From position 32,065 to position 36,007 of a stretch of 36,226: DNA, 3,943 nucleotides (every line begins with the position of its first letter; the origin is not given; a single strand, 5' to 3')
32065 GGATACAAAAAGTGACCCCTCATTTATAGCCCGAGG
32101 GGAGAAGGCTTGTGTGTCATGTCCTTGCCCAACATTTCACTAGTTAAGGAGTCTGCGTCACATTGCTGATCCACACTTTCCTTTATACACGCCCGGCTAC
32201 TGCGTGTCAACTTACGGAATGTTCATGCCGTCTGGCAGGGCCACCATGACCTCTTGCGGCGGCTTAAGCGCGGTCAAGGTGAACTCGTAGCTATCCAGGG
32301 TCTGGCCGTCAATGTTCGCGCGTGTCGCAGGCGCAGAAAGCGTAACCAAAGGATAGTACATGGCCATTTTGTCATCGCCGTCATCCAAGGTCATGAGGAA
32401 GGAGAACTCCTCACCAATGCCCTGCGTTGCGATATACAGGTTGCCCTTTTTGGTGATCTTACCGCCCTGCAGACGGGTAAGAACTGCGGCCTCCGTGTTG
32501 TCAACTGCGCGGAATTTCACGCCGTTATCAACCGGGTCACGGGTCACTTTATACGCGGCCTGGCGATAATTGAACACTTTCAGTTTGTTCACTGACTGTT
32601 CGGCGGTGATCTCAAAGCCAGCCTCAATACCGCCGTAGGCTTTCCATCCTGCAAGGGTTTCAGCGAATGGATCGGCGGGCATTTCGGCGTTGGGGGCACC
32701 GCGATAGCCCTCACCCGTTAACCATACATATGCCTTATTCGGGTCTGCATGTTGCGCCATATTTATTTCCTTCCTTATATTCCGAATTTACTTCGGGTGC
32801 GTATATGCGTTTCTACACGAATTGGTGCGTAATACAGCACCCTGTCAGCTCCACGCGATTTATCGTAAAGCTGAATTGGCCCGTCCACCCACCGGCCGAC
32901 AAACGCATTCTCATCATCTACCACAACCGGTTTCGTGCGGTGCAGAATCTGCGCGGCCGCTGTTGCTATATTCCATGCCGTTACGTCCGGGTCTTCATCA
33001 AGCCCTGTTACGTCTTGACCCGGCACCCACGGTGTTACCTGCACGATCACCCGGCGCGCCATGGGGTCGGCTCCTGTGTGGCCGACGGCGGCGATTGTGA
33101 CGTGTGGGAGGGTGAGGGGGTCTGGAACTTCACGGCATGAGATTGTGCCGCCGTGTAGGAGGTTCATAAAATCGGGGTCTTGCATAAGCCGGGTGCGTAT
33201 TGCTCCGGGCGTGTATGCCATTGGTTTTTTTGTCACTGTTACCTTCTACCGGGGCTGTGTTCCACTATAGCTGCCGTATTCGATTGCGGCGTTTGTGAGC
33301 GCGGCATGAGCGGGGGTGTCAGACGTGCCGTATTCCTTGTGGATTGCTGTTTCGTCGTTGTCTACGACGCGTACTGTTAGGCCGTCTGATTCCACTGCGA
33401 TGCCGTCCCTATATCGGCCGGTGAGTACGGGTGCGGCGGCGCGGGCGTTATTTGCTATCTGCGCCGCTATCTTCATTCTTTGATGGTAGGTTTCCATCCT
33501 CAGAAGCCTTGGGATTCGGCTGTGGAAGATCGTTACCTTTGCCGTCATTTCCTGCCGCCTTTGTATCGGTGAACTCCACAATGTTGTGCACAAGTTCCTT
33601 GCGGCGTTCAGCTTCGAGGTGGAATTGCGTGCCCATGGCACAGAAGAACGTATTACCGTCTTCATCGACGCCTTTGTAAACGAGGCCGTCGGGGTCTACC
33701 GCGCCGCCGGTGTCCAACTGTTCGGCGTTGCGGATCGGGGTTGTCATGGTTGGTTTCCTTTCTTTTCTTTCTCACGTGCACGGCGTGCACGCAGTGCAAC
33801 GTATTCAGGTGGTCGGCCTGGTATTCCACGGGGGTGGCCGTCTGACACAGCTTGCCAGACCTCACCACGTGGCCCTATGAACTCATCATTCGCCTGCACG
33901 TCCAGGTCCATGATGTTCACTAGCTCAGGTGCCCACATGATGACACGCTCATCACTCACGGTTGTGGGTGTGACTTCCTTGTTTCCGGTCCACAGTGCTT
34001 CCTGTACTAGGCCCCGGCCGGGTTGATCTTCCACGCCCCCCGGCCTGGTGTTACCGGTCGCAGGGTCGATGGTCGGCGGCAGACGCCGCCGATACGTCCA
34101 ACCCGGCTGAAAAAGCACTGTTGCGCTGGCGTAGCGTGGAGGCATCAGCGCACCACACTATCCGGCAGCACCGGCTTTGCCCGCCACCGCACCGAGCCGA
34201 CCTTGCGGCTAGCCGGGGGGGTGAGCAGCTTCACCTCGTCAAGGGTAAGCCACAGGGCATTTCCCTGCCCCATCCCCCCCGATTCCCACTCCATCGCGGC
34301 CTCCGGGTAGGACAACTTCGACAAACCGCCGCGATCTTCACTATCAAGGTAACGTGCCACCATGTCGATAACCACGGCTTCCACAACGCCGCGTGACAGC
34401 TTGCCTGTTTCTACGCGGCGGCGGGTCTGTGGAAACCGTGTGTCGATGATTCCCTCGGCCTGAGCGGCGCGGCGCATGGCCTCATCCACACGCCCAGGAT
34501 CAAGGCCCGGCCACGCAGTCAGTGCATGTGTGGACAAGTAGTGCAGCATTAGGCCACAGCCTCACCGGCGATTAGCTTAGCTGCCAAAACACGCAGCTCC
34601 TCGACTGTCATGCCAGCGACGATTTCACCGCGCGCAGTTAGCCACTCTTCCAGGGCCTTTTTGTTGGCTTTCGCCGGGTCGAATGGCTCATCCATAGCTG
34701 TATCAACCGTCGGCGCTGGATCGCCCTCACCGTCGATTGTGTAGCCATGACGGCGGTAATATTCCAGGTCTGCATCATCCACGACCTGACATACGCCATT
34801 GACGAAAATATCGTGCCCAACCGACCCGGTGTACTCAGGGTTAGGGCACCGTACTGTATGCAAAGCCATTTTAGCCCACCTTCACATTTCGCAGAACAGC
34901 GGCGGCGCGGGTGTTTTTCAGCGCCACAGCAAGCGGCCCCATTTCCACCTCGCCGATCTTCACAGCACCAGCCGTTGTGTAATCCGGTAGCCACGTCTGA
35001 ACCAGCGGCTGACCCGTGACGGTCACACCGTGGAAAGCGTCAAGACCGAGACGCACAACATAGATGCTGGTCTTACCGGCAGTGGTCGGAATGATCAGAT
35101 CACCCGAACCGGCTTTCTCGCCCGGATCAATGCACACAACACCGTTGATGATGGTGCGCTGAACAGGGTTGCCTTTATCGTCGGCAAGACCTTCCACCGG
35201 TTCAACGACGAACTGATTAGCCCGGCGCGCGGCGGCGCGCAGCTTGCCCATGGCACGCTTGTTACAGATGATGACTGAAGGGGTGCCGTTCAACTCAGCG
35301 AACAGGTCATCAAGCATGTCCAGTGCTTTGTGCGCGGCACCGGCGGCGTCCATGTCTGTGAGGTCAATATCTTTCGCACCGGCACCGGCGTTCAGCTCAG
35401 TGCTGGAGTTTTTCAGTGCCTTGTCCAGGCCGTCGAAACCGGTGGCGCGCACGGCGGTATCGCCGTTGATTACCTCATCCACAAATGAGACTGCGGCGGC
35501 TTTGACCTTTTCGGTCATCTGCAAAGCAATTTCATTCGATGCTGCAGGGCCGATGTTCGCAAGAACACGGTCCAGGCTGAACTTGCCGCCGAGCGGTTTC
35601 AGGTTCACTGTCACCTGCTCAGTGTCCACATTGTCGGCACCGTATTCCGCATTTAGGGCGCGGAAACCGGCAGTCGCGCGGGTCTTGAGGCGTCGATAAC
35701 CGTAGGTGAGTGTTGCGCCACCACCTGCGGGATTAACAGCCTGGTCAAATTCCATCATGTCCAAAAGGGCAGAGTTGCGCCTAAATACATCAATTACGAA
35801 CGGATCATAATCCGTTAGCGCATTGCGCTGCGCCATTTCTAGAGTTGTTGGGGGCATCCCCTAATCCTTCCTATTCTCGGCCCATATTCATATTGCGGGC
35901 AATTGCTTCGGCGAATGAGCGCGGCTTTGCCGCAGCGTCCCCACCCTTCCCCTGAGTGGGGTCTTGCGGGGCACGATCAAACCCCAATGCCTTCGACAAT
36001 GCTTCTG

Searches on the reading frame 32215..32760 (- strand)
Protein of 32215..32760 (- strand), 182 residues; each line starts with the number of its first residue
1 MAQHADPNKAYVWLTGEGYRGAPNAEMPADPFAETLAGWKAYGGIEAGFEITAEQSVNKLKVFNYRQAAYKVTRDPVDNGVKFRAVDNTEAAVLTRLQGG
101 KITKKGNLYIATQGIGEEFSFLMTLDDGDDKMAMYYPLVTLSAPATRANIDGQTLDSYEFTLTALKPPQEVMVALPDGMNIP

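Call 50: search_protein_families(library=phrogs, proteins=[window:32215-32760:-], max_evalue=0.00001)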
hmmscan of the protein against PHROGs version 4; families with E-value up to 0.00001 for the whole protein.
window:32215-32760:- (182 aa): 1 family
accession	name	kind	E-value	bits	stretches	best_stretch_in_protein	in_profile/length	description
phrog_117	-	tail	1.8e-12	48.3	1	1-169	27-201/319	major tail protein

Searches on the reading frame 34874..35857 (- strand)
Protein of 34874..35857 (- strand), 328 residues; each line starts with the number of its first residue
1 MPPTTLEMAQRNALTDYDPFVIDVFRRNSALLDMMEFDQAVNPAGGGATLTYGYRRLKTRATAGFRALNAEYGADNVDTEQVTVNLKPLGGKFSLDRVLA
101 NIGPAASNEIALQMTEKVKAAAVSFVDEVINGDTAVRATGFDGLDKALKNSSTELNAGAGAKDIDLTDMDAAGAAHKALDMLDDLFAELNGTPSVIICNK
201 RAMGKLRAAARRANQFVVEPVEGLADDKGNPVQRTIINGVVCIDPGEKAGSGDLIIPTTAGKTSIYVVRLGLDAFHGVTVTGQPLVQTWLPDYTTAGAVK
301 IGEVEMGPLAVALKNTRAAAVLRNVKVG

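Call 34: search_dna_similar(query=window:34874-35857:-, collection=phages, mode=protein, max_rows=15)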
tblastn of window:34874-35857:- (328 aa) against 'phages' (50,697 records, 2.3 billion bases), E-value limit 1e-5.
Records with a match: 71; places in all: 71; records where one place covers at least 80% of the query: 36.
Best place of each record, by identity: <60% 71.
By first word of the organism name: Streptomyces 17; Paenibacillus 13; Gordonia 9; Rhizobium 8; Clostridium 6; Pseudomonas 6; Rhodococcus 4; Escherichia 2; Salmonella 2; Micromonospora 1; and 3 more.
By host as written in the record: Paenibacillus larvae 11; Gordonia terrae 3612 6; Streptomyces venezuelae ATCC 10712 3; - 3; Streptomyces lividans JI 1326 3; Pseudomonas syringae pv. actinidiae 3; Gordonia malaquae strain BEN700 2; Rhodococcus equi 2; and 27 more.
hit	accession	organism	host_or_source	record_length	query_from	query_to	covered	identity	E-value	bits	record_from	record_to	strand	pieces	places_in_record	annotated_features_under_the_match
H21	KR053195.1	Gordonia phage GMA1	Gordonia malaquae strain BEN700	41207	3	327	99%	55.7%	1e-103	338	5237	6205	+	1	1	hypothetical protein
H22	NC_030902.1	Gordonia phage GMA1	Gordonia malaquae strain BEN700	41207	3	327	99%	55.7%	1e-103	338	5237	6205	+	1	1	major head protein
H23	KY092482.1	Streptomyces phage Mojorita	Streptomyces venezuelae ATCC 10712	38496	3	327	99%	54.3%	1e-99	327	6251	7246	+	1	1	major capsid protein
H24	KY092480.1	Streptomyces phage Picard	Streptomyces venezuelae ATCC 10712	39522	3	327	99%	54.0%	8e-99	324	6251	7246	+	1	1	major capsid protein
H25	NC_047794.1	Streptomyces phage Picard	Streptomyces venezuelae ATCC 10712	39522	3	327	99%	54.0%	8e-99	324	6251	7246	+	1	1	major head protein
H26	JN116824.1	Rhodococcus phage REQ3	Rhodococcus equi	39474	5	327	98%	54.1%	9e-102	333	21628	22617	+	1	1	major capsid protein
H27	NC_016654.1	Rhodococcus phage REQ3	Rhodococcus equi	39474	5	327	98%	54.1%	9e-102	333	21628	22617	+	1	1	major head protein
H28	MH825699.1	Streptomyces phage Darolandstone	Streptomyces platensis MJ1A1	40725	5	327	98%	53.2%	4e-94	311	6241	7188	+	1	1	7: major capsid protein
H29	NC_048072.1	Streptomyces phage Darolandstone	Streptomyces platensis MJ1A1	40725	5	327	98%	53.2%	4e-94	311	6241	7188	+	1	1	7: major head protein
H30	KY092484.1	Streptomyces phage Raleigh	Streptomyces griseus ATCC 10137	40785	5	327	98%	53.2%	3e-93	308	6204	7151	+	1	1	major capsid protein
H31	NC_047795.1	Streptomyces phage Raleigh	Streptomyces griseus ATCC 10137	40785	5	327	98%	53.2%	3e-93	308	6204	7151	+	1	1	major head protein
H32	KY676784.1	Streptomyces phage ToastyFinz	Streptomyces viridochromogenes DSM40736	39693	3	328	99%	51.9%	2e-91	303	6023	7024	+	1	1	major capsid protein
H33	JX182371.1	Streptomyces phage SV1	Streptomyces venezuelae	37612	3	327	99%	51.9%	8e-93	307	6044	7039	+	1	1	major capsid protein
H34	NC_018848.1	Streptomyces phage SV1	Streptomyces venezuelae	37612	3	327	99%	51.9%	8e-93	307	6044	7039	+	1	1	major head protein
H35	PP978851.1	Gordonia phage TinyDot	Gordonia terrae 3612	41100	3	327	99%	49.9%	8e-93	307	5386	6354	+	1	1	7: major capsid protein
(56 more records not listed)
